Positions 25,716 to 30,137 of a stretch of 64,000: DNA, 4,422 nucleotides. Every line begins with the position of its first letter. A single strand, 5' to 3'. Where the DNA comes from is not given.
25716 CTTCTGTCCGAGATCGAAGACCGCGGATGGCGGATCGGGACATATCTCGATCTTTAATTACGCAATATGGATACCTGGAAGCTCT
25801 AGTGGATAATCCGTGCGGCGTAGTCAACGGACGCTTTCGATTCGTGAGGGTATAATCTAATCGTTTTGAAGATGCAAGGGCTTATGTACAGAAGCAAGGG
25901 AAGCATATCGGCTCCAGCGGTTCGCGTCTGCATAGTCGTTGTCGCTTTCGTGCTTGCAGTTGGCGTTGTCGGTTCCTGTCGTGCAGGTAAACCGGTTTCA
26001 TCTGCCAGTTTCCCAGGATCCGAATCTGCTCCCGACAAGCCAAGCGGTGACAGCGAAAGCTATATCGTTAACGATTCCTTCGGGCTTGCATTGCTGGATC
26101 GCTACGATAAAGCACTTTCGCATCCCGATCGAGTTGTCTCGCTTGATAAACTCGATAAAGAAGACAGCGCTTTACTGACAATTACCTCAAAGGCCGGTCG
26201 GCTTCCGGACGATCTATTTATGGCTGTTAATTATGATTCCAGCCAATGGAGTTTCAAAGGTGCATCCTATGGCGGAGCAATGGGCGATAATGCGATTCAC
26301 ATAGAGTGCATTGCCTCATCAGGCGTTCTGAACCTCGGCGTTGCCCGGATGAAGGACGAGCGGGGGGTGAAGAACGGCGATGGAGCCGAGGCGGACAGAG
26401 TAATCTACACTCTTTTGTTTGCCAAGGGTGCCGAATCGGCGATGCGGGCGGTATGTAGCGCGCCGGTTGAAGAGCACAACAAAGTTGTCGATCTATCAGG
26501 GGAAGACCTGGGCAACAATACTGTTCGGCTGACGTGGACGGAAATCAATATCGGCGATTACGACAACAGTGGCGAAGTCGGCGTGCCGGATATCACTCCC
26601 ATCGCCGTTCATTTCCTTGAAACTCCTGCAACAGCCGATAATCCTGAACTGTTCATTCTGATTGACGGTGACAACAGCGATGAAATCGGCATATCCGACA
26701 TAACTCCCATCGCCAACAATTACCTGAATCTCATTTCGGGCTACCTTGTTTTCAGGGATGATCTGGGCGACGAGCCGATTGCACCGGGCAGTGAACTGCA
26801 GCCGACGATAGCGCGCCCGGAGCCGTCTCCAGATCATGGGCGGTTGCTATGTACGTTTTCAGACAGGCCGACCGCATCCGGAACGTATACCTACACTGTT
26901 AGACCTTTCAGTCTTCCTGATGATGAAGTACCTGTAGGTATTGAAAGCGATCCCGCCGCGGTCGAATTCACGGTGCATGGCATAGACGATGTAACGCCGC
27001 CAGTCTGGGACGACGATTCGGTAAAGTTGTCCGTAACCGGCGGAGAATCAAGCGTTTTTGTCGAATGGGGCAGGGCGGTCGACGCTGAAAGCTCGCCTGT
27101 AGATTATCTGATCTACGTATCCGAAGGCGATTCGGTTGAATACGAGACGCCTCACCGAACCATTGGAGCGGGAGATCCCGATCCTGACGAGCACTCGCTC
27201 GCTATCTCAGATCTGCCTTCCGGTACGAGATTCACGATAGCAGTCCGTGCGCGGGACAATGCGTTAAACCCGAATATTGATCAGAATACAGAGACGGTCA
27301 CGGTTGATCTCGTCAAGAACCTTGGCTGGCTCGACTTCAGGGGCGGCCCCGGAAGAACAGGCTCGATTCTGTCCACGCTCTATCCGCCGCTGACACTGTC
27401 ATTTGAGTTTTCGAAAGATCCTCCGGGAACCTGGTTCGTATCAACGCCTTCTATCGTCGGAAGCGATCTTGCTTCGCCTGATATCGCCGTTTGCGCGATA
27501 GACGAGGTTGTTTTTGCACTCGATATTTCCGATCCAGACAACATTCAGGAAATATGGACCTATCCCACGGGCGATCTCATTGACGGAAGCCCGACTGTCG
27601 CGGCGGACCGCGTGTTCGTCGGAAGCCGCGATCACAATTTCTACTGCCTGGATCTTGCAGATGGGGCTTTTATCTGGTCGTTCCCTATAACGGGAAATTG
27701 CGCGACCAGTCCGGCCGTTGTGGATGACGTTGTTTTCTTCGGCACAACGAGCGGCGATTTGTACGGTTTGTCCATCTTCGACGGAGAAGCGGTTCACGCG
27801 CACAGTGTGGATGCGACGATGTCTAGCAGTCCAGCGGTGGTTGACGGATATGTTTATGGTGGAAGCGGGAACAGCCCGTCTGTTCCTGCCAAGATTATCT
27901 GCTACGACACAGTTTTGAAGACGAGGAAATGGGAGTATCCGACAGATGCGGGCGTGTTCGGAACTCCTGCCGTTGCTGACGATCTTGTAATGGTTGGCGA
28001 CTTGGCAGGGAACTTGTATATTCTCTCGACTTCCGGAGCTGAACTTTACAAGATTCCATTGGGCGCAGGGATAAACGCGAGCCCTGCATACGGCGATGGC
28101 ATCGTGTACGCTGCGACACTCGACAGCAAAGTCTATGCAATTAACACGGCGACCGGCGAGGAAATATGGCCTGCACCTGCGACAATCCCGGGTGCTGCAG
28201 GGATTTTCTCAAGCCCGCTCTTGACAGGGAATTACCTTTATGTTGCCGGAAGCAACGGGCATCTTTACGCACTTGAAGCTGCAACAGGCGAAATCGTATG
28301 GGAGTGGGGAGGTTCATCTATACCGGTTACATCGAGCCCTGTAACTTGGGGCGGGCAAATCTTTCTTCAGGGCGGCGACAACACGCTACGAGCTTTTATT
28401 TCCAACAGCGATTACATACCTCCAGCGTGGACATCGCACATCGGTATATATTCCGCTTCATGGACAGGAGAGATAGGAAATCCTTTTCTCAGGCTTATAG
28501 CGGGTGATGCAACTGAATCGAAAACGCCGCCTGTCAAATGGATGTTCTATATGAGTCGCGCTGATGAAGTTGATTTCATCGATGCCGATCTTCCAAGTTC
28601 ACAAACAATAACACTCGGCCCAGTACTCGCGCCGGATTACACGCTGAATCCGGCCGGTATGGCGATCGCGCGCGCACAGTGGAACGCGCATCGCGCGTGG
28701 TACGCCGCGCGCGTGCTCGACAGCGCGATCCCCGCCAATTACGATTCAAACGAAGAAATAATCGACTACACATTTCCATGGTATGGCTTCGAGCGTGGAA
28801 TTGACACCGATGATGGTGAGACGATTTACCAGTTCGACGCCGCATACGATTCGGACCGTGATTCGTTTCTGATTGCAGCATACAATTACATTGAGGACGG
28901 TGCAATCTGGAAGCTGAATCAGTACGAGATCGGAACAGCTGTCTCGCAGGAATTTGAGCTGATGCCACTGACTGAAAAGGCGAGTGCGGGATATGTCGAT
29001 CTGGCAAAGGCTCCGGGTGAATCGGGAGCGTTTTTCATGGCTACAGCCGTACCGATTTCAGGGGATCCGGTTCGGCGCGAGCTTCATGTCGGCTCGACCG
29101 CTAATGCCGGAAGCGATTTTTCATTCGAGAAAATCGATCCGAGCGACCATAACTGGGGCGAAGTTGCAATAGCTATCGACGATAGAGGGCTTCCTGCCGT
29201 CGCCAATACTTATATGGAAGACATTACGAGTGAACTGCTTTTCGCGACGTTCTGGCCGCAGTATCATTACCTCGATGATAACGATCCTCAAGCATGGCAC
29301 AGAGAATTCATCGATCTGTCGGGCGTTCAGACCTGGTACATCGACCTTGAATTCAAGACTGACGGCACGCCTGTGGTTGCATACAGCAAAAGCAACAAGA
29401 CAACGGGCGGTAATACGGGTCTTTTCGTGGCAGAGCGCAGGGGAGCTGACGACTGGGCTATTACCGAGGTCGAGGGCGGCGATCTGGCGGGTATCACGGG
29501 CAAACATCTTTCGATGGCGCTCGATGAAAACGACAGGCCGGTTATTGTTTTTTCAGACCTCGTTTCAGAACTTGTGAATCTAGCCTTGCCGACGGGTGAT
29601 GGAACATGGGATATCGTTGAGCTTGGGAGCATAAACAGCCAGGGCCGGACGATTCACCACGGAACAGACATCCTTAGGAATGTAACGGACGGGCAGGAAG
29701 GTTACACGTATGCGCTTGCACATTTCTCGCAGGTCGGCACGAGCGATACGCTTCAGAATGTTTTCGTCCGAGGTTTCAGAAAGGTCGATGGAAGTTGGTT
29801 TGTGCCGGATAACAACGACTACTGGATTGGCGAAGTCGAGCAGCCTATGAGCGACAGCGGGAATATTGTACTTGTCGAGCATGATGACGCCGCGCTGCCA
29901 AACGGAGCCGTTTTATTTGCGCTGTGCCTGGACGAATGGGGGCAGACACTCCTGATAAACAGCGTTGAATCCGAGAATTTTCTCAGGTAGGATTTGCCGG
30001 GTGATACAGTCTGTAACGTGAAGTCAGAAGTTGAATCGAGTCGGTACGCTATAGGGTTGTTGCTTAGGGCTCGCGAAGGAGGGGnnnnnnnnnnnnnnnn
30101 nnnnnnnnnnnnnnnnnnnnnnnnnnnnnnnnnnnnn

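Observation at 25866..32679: Tandem pair of giant paralogous lipoproteins with dockerin-like Ca-loops, FN3, a beta-propeller and large C-terminal domains of unknown function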

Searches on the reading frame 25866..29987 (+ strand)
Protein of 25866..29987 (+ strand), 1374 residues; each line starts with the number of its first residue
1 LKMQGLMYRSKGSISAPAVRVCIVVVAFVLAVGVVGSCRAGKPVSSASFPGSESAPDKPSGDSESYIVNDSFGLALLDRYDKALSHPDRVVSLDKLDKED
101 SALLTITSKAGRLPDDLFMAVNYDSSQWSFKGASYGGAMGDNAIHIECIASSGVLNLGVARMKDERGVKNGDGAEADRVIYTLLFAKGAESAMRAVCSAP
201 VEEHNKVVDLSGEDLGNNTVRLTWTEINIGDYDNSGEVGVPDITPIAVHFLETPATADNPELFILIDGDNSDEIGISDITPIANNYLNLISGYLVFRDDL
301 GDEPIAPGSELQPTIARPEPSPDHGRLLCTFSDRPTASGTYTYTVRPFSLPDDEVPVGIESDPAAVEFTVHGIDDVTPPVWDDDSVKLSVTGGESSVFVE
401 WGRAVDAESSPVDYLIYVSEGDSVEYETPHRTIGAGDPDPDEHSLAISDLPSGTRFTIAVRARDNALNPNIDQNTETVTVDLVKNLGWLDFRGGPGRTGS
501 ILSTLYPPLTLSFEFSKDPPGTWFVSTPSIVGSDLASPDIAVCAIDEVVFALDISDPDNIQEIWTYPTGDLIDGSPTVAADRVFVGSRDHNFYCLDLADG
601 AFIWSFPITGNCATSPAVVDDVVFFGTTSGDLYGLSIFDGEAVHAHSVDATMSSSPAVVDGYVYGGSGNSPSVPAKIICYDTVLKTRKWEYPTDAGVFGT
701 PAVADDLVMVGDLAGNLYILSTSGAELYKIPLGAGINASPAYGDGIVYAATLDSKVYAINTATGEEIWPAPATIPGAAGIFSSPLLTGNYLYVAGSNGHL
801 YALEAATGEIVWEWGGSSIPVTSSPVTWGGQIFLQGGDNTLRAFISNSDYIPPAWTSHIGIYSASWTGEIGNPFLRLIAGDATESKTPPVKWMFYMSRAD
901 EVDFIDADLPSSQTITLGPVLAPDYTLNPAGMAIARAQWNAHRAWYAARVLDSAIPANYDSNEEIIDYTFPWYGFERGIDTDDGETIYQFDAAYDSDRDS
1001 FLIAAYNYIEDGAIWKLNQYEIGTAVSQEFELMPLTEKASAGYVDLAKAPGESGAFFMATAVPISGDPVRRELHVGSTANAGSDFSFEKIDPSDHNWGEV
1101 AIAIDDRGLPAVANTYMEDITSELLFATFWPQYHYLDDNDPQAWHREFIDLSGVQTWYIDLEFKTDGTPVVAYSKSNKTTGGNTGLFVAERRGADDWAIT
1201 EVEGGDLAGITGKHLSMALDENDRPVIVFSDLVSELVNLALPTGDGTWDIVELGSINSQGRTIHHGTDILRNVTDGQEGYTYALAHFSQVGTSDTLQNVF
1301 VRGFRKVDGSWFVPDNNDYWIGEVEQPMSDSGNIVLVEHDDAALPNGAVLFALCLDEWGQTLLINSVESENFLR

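Call 5: search_protein_families(library=pfam, proteins=[window:25866-29987:+], max_evalue=1)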
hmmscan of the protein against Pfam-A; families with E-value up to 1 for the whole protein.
window:25866-29987:+ (1374 aa): 6 families
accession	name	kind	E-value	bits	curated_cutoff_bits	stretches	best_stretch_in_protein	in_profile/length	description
PF13570.13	Beta-prop_ACSF4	-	9e-40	137.5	133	2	540-740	64-261/329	Beta-alanine-activating enzyme, beta-propeller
PF13360.13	PQQ_2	-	1.2e-35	123.7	27.6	4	561-721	54-223/233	Outer membrane protein assembly factor BamB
PF01011.28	PQQ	-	1.2e-08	34.6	26.7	2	736-769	49-82/595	Glucose/ethanol/alcohol dehydrogenase, beta-propeller domain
PF00041.27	fn3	-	0.00088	19.9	25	1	390-466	8-72/84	Fibronectin type III domain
PF13964.12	Kelch_6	-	0.11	13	25.3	0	659-690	10-41/50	Kelch motif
PF16656.11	Pur_ac_phosph_N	-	0.18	12.8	30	1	385-464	3-82/93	Purple acid Phosphatase, N-terminal domain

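Call 11: search_solved_structures(query=window:25866-29987:+, max_evalue=1)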
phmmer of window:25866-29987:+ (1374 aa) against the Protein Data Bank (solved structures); distinct sequences matched with E-value up to 1: 49.
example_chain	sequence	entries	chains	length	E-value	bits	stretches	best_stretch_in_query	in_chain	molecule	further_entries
6tji_A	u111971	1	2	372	3e-37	130.9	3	561-761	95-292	Cake10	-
6tjh_A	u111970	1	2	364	3.5e-37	130.7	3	686-804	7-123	Cake9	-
6tjg_A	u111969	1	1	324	3.1e-34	120.9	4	686-804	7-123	Cake8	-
8prj_A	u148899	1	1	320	7.2e-26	93.2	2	583-761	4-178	v31Bagel8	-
6tjf_A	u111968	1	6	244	1.8e-25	91.9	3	686-803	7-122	Cake6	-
7awy_A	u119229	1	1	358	1.3e-22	82.5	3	686-804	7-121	Scone-R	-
6tje_A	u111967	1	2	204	2.1e-21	78.4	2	686-804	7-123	Cake5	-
3hxj_A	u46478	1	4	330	2.8e-20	74.7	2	564-804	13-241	Pyrrolo-quinoline quinone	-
8orr_AAA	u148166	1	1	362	1.3e-17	65.9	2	563-844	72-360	Outer membrane protein assembly factor BamB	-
6tjd_A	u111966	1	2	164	1.7e-17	65.5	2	686-761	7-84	Cake4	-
2yh3_A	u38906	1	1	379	1.7e-16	62.2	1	564-843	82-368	LIPOPROTEIN YFGL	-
5ayw_B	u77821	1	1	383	2.7e-16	61.5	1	564-843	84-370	Outer membrane protein assembly factor BamB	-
7nri_B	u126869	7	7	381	3e-16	61.3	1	564-843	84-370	Outer membrane protein assembly factor BamB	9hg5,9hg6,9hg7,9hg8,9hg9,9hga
3q54_A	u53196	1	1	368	3.2e-16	61.2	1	564-842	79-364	Outer membrane assembly lipoprotein YfgL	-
5ljo_B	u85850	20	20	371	3.4e-16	61.2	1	564-842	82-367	Outer membrane protein assembly factor BamB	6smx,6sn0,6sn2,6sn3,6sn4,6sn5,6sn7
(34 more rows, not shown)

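Call 37: search_protein_families(library=ncbifam, proteins=[window:25884-29987:+], max_evalue=0.1)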
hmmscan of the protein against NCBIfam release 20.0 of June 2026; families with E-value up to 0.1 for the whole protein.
window:25884-29987:+ (1368 aa): 7 families
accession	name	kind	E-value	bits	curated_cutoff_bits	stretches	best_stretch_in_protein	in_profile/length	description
TIGR03300.1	assembly_YfgL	equivalog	3.6e-30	104.9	285.2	3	683-807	89-215/377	outer membrane protein assembly factor BamB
NF008351.0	PRK11138.1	equivalog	8.1e-23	80.5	423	2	563-644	109-190/394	outer membrane protein assembly factor BamB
NF053615.1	SerThrKinAfsKStmc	equivalog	2e-20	73.1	1300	3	624-758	674-804/809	protein serine/threonine kinase AfsK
TIGR03075.1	PQQ_enz_alc_DH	subfamily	4.9e-18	65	480.05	4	553-686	46-198/530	PQQ-dependent dehydrogenase, methanol/ethanol family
TIGR04528.1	acido_non_PQQ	subfamily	1.7e-10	40.3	650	3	729-807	49-127/493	acido-empty-quinoprotein group A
TIGR03074.1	PQQ_membr_DH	subfamily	0.002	16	832.65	0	777-808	208-239/783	membrane-bound PQQ-dependent dehydrogenase, glucose/quinate/shikimate family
NF041516.1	PA2928_fam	subfamily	0.029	13.7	70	0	748-806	69-125/376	PA2928 family protein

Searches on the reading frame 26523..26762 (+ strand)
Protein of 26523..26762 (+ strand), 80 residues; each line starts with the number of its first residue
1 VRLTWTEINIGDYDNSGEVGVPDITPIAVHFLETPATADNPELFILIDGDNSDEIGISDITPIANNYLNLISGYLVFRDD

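Call 9: search_protein_families(library=pfam, proteins=[window:26523-26762:+], max_evalue=10)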
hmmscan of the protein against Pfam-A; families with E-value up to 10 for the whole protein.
seq(80 aa): 1 family
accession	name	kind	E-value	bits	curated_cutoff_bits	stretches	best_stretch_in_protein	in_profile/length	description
PF19735.4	DUF6225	-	0.19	12.2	26.5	1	20-55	23-58/87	Family of unknown function (DUF6225)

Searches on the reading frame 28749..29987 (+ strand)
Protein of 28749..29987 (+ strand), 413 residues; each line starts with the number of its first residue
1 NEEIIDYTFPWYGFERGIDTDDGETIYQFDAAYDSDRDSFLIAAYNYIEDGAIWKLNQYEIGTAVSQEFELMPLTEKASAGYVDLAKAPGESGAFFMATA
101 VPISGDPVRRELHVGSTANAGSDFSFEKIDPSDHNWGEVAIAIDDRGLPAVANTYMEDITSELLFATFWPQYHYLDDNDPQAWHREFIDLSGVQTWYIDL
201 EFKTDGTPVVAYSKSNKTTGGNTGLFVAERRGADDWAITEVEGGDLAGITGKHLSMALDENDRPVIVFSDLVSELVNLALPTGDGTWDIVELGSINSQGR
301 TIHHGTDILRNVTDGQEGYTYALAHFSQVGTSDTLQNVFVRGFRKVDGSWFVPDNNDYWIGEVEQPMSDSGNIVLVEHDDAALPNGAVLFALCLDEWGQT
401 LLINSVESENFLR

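Call 69: search_protein_families(library=pfam, proteins=[window:28749-29987:+], max_evalue=0.1)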
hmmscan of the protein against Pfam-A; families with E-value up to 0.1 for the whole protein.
window:28749-29987:+ (413 aa): 2 families
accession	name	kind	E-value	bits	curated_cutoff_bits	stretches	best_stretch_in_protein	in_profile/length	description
PF15892.11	BNR_4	-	0.016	15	27.3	0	138-187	227-268/272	BNR repeat-containing family member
PF13360.13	PQQ_2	-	0.037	14.1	27.6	1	191-338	52-190/233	Outer membrane protein assembly factor BamB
